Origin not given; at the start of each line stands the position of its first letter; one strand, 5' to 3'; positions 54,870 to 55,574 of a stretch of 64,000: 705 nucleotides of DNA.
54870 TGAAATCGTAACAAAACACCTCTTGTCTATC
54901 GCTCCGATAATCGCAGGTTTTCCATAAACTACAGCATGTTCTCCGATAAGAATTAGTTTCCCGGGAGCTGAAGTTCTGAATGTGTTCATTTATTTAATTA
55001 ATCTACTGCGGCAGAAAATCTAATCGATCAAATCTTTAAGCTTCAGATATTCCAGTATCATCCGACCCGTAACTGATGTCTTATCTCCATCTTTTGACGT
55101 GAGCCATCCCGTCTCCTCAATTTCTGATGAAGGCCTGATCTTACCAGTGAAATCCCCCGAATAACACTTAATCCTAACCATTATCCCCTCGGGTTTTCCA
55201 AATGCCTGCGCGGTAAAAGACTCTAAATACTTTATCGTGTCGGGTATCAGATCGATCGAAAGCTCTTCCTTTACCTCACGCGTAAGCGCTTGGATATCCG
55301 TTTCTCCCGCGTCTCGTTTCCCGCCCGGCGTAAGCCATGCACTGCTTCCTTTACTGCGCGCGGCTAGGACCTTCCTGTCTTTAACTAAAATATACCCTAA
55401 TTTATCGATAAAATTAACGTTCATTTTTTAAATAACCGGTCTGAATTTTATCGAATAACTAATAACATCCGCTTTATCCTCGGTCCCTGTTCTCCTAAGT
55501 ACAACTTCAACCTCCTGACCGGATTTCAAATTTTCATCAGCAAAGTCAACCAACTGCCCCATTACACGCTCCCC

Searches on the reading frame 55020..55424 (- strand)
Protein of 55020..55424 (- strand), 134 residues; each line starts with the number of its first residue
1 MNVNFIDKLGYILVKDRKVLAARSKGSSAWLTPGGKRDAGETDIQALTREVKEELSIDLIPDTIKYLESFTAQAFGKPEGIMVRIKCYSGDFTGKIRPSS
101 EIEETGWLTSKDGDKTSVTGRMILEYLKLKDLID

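Call 91: search_protein_families(library=pfam, proteins=[window:55020-55424:-], max_evalue=0.00001)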
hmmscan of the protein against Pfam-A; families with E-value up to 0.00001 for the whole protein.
window:55020-55424:- (134 aa): 1 family
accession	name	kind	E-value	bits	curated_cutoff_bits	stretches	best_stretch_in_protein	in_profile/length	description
PF00293.34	NUDIX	-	6.9e-12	46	21.1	1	14-112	10-117/134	NUDIX domain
